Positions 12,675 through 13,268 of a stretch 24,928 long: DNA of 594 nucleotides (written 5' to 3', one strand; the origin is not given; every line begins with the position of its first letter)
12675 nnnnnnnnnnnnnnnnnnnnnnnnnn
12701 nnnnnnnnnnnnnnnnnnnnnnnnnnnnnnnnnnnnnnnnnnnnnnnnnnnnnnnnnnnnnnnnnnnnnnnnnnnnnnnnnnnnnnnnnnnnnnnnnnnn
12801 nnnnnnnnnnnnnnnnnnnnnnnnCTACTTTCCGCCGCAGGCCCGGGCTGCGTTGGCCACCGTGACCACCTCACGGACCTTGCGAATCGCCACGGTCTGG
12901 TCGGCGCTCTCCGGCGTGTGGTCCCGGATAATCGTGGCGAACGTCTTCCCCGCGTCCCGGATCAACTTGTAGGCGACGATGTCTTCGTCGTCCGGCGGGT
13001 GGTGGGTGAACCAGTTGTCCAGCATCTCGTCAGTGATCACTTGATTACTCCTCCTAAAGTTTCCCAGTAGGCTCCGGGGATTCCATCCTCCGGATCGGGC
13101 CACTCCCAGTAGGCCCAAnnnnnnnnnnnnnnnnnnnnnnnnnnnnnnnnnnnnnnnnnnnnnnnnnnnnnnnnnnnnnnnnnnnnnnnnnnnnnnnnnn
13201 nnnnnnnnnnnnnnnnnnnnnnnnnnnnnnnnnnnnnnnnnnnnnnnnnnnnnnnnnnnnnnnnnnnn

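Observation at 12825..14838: Nudix hydrolase / TrpF-PRAI-like TIM barrel / 208-aa / 71-aa operon behind one leaderless promoter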

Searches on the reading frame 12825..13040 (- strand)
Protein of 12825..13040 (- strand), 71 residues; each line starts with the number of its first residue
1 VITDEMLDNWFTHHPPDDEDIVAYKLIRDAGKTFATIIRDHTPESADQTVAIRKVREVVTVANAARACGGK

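Call 37: search_dna_similar(query=window:12828-13040:-, collection=phages, mode=protein, max_evalue=0.01, max_rows=25)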
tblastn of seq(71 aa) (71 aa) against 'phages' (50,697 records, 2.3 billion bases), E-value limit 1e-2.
Records with a match: 26; places in all: 26; records where one place covers at least 80% of the query: 26.
Best place of each record, by identity: <60% 26.
By first word of the organism name: Gordonia 11; Mycobacterium 5; Arthrobacter 3; Brevibacillus 3; Bacillus 2; Tunturiibacter 1; Cyanophage 1.
By host as written in the record: Gordonia rubripertincta NRRL B-16540 9; Mycobacterium smegmatis mc2 155 3; Brevibacillus laterosporus 3; Bacillus cereus 2; Arthrobacter globiformis NRRL B-2979 SEA 2; - 2; Tunturiibacter psychrotolerans X5P2 1; Mycobacterium smegmatis str. MC2 155 1; and 3 more.
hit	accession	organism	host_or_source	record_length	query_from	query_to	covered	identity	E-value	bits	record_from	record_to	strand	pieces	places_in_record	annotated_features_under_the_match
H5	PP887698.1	Tunturiibacter phage Tunturi_1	Tunturiibacter psychrotolerans X5P2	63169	2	67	93%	43.9%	2e-8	54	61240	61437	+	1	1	hypothetical protein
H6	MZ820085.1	Mycobacterium phage ScoobyDoobyDoo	Mycobacterium smegmatis mc2 155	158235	3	70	96%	38.2%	2e-8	54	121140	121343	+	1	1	210: hypothetical protein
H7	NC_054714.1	Mycobacterium phage Phabba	Mycobacterium smegmatis mc2 155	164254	3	70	96%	38.2%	3e-7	50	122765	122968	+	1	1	hypothetical protein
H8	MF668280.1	Mycobacterium phage Phabba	Mycobacterium smegmatis mc2 155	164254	3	70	96%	38.2%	3e-7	50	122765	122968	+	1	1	hypothetical protein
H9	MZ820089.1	Gordonia phage ChisanaKitsune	Gordonia rubripertincta NRRL B-16540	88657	7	67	86%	41.0%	8e-8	52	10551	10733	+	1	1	20: hypothetical protein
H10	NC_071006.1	Gordonia phage ChisanaKitsune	Gordonia rubripertincta NRRL B-16540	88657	7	67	86%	41.0%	8e-8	52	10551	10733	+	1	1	20: hypothetical protein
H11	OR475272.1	Gordonia Phage Schomber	Gordonia rubripertincta NRRL B-16540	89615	7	67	86%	41.0%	1e-7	52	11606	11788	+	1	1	23: hypothetical protein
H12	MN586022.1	Gordonia phage Chidiebere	Gordonia rubripertincta NRRL B-16540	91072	7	67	86%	41.0%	1e-7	52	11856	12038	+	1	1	24: hypothetical protein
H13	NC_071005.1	Gordonia phage Chidiebere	Gordonia rubripertincta NRRL B-16540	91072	7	67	86%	41.0%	1e-7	52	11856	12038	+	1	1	24: hypothetical protein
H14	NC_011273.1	Mycobacterium phage Myrna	Mycobacterium smegmatis str. MC2 155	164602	3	70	96%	35.3%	2e-6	48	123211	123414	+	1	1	211: gp211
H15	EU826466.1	Mycobacterium phage Myrna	Mycobacterium sp.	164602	3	70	96%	35.3%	2e-6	48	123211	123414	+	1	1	211: hypothetical protein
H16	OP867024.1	Gordonia phage Hanem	Gordonia rubripertincta NRRL B-16540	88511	7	67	86%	39.3%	2e-7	51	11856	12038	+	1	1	24: hypothetical protein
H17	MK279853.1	Gordonia phage Gray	Gordonia rubripertincta NRRL B-16540 SEA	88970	7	67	86%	39.3%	2e-7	51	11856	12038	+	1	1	24: hypothetical protein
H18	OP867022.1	Gordonia phage Kabocha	Gordonia rubripertincta NRRL B-16540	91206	7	67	86%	39.3%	2e-7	51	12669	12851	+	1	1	25: hypothetical protein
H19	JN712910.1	Bacillus phage BCD7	Bacillus cereus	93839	3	67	92%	36.4%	4e-4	42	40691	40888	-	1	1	hypothetical protein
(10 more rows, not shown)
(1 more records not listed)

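Call 38: find_homologous_proteins(query=window:12828-13040:-, max_evalue=0.001)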
Query seq(71 aa) (71 aa): 15 proteins with E <= 0.001 among 15 candidates.
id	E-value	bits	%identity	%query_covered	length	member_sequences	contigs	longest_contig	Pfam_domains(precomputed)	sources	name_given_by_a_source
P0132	1.0e-32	129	88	96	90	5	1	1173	PF24729.3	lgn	-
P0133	3.0e-26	108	76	100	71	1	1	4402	PF24729.3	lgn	-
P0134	1.2e-23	100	72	96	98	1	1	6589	PF24729.3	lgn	-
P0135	2.6e-22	96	69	100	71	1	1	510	PF24729.3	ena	-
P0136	3.4e-22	95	64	99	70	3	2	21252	PF24729.3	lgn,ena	-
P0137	1.7e-21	93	68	100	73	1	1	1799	PF24729.3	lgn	-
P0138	2.6e-21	93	63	100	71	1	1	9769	PF24729.3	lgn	-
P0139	6.2e-20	88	65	97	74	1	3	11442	PF24729.3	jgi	jgi:hypothetical protein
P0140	5.8e-19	85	63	100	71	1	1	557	PF24729.3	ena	-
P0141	1.5e-18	84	59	99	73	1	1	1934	PF24729.3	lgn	-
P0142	2.2e-17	80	58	100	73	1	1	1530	PF24729.3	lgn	-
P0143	3.8e-17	79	62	92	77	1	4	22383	PF24729.3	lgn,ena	-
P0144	1.1e-16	78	63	99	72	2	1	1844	PF24729.3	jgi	-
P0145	1.1e-15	75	60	97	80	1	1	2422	PF24729.3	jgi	-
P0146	9.3e-15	72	61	96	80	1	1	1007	PF24729.3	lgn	-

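Call 40: search_solved_structures(query=A3, max_evalue=10, show_alignments=4)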
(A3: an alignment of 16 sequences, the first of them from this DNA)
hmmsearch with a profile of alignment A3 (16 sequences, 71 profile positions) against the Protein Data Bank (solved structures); distinct sequences matched with E-value up to 10: 10.
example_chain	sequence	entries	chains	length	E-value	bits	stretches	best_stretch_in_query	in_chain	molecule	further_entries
5hvm_A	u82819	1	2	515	0.45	13.9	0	8-41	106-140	Alpha,alpha-trehalose-phosphate synthase (UDP-forming)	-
9ptq_A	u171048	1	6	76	0.46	13.9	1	10-69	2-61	Acb2 homolog 43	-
8fhw_A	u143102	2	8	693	0.64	13.4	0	8-39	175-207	Alpha,alpha-trehalose-phosphate synthase (UDP-forming)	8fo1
4cyd_A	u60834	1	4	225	0.91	12.9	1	2-48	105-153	PROBABLE TRANSCRIPTION REGULATOR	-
4byy_A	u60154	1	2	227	0.93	12.9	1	2-48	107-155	TRANSCRIPTIONAL REGULATOR, CRP/FNR FAMILY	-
6o8w_Q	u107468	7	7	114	1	12.8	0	8-33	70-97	50S ribosomal protein L19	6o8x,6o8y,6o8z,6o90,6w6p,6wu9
3r6s_A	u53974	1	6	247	1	12.8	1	2-48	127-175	transcription regulator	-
7nhk_S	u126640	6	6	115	1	12.8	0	8-33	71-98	50S ribosomal protein L19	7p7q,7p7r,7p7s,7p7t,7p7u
2eyx_A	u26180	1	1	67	1.3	12.5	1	30-62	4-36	v-crk sarcoma virus CT10 oncogene homolog isoform a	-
2ggr_A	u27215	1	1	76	1.6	12.1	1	30-62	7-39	Proto-oncogene C-crk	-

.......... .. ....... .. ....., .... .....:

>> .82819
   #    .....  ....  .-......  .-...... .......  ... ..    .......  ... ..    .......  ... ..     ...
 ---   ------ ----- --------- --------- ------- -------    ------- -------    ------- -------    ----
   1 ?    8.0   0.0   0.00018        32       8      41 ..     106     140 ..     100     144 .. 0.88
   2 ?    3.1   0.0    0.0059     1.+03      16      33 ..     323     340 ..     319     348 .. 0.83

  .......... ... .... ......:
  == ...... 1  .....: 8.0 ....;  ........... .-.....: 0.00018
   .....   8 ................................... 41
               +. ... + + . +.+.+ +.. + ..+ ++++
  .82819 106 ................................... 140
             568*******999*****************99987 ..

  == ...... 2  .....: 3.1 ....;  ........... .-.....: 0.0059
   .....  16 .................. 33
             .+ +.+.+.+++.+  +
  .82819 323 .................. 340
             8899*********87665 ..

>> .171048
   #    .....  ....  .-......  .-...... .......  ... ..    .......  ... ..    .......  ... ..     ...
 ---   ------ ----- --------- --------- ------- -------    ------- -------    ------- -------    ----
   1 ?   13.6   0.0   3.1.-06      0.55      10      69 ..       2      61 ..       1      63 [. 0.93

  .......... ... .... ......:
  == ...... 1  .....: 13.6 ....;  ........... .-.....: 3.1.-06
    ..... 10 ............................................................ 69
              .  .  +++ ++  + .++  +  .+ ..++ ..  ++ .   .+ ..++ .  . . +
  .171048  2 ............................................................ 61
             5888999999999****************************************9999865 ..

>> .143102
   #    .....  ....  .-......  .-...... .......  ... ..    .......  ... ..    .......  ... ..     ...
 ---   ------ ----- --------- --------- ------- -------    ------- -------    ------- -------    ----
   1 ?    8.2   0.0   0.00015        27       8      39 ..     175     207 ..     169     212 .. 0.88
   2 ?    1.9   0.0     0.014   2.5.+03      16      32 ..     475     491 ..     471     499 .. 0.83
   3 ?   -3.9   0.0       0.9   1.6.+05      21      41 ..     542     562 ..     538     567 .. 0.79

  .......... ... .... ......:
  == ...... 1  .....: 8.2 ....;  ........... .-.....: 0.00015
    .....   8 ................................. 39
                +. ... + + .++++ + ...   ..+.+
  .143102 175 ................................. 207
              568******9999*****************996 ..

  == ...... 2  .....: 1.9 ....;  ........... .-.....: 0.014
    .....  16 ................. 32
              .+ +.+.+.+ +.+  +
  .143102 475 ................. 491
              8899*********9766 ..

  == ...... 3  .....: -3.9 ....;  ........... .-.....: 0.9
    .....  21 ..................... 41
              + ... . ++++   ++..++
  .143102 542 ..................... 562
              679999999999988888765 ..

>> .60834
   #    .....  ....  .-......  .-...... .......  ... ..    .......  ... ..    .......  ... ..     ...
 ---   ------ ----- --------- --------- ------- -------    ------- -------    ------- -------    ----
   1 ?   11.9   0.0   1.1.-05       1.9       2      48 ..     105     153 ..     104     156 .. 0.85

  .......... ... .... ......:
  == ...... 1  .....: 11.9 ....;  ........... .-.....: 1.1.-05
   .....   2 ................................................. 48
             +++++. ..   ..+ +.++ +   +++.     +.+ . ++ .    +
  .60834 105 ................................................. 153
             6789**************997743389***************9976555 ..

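Call 55: find_encoding_contigs(protein=P0136, flank=6000, max_places=2)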
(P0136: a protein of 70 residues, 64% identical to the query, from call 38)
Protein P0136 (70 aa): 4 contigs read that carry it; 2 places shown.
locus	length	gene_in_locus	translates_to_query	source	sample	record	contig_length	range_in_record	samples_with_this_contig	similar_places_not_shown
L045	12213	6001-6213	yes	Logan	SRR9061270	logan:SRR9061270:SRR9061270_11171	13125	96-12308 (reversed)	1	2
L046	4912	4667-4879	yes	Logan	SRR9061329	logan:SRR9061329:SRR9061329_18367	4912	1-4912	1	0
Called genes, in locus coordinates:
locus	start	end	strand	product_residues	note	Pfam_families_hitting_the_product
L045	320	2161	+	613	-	-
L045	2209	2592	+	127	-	-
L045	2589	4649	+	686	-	PF23899:SU10_portal (faint)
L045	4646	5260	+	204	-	-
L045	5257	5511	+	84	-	-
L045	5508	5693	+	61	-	-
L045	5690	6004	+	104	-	-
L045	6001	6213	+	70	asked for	PF24729:Acb2_Tad1_hairpin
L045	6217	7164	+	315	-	-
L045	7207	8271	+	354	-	-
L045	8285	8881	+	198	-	-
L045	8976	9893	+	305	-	PF24175:SU10_adaptor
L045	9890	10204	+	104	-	-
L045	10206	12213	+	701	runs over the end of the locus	?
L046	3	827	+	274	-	?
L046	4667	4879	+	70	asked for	PF24729:Acb2_Tad1_hairpin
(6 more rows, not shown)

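Call 56: find_encoding_contigs(protein=P0143, flank=6000, max_places=2)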
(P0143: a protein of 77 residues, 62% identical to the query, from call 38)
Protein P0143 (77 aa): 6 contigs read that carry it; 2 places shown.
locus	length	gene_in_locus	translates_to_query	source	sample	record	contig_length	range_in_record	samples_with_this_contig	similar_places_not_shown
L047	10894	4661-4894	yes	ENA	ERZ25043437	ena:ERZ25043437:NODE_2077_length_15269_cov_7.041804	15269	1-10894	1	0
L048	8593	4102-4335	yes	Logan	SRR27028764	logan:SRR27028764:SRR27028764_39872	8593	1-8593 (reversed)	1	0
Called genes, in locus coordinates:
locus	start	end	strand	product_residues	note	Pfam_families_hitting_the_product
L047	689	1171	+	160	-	-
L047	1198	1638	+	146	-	-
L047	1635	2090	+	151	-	-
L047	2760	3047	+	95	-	-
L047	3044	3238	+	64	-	-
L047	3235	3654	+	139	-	-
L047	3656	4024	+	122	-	-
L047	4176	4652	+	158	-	-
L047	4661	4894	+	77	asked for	PF24729:Acb2_Tad1_hairpin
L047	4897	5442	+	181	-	-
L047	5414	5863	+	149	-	-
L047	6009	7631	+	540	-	PF01807:Zn_ribbon_DnaG, PF08275:DNAG_N, PF01751:Toprim, PF13155:Toprim_2, PF13362:Toprim_3 (weak), PF13662:Toprim_4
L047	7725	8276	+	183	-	-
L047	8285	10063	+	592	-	-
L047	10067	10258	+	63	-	-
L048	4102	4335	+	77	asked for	PF24729:Acb2_Tad1_hairpin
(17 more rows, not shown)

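Call 85: search_protein_families(library=padloc, proteins=[window:12825-13040:-], max_evalue=0.01)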
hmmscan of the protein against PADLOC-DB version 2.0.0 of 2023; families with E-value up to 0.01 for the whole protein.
window:12825-13040:- (71 aa): 0 families

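Call 87: get_annotated_region(hit=H14, flank=4000)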
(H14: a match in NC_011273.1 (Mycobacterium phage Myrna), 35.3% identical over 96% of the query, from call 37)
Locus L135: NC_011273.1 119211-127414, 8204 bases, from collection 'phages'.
description: Mycobacterium phage Myrna, complete genome.
organism: Mycobacterium phage Myrna (NCBI taxid 546805)
taxonomy: Viruses; Duplodnaviria; Heunggongvirae; Uroviricota; Caudoviricetes; Ceeclamvirinae; Myrnavirus; Myrnavirus myrna
host: Mycobacterium smegmatis str. MC2 155; source: -; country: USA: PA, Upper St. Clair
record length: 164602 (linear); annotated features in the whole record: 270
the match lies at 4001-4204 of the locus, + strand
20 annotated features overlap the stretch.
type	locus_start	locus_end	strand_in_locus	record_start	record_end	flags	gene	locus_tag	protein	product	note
CDS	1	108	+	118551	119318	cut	203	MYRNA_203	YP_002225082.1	gp203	-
CDS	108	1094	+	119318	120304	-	204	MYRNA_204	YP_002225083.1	gp204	-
CDS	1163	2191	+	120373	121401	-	205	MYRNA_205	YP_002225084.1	gp205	-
CDS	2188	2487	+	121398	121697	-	206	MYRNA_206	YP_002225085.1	gp206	-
CDS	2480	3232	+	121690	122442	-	207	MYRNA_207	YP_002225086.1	gp207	-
tRNA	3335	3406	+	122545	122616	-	208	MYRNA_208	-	tRNA-Gln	-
tRNA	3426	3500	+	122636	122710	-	209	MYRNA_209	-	tRNA-Asn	-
CDS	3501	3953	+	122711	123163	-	210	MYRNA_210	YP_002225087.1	HNH endonuclease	-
CDS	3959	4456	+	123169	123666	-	211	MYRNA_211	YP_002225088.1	gp211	-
CDS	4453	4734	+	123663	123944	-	212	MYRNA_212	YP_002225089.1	gp212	-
CDS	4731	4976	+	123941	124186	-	213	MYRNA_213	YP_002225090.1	gp213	-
CDS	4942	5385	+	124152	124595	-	214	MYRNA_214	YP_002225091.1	gp214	-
CDS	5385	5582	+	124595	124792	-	215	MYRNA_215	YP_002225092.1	gp215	-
CDS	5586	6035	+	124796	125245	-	216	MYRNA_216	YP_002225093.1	membrane protein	-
CDS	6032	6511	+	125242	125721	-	217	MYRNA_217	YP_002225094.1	gp217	-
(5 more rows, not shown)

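Call 88: get_annotated_region(hit=H5, flank=4000)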
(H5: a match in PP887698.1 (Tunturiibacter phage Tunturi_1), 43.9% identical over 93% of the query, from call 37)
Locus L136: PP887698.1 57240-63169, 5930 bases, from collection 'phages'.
description: Tunturiibacter phage Tunturi_1, complete genome.
organism: Tunturiibacter phage Tunturi_1 (NCBI taxid 3366613)
taxonomy: Viruses
host: Tunturiibacter psychrotolerans X5P2; source: soil; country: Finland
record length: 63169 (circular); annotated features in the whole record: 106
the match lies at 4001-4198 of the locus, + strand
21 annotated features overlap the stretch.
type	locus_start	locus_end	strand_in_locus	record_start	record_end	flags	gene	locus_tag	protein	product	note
CDS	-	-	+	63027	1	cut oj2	-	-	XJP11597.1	hypothetical protein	ORF106; gp106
CDS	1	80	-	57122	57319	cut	-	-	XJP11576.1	hypothetical protein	ORF86; gp86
CDS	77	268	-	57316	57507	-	-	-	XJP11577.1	hypothetical protein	ORF87; gp87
CDS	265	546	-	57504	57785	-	-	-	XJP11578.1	hypothetical protein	ORF88; gp88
CDS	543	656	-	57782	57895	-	-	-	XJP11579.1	hypothetical protein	ORF89; gp89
CDS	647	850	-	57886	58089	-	-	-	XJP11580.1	hypothetical protein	ORF90; gp90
CDS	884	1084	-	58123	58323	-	-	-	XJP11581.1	hypothetical protein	ORF91; gp91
CDS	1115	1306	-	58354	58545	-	-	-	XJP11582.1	hypothetical protein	ORF92; gp92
CDS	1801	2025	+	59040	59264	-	-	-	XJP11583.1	hypothetical protein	ORF93; gp93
CDS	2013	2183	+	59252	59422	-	-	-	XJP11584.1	hypothetical protein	ORF94; gp94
CDS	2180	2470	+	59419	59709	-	-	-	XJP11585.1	hypothetical protein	ORF95; gp95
CDS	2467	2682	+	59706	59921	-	-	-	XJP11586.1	hypothetical protein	ORF96; gp96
CDS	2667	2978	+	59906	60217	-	-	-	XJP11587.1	hypothetical protein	ORF97; gp97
CDS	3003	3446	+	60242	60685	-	-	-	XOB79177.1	hypothetical protein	ORF98; gp98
CDS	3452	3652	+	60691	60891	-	-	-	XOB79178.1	hypothetical protein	ORF99; gp99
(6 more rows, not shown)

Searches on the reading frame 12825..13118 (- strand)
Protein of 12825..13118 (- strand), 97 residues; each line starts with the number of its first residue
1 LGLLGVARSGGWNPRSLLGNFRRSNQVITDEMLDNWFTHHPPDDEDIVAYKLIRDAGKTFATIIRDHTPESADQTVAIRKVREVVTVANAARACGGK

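Call 3: search_protein_families(library=pfam, proteins=[window:12825-13118:-], max_evalue=1)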
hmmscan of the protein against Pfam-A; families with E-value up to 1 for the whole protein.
window:12825-13118:- (97 aa): 3 families
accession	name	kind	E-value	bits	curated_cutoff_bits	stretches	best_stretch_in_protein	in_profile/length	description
PF24729.2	Acb2_Tad1_hairpin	-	8.6e-09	35.9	27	1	38-91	1-55/58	Acb2/Tad1, hairpin domain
PF13581.12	HATPase_c_2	-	0.027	14.9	27.4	1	26-77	33-84/127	Histidine kinase-like ATPase domain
PF16258.11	DUF4912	-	0.22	12.2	29.4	1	22-65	58-101/118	Domain of unknown function (DUF4912)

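Call 4: search_protein_families(library=phrogs, proteins=[window:12825-13118:-], max_evalue=0.1)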
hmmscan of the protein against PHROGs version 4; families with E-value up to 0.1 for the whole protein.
window:12825-13118:- (97 aa): 3 families
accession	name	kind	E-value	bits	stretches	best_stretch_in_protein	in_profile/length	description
phrog_1454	-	unknown function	1.2e-12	48.8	1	29-94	9-75/81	-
phrog_31113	-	unknown function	1.6e-10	42.4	1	20-96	6-82/166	-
phrog_9174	-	unknown function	0.0027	19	1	35-85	60-109/157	-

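Call 8: search_solved_structures(query=window:12825-13118:-, max_evalue=10, show_alignments=3)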
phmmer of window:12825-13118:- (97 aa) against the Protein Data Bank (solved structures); distinct sequences matched with E-value up to 10: 0.

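Call 10: search_protein_families(library=ncbifam, proteins=[window:12825-13118:-], max_evalue=1)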
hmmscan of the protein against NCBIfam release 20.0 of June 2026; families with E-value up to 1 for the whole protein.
window:12825-13118:- (97 aa): 0 families
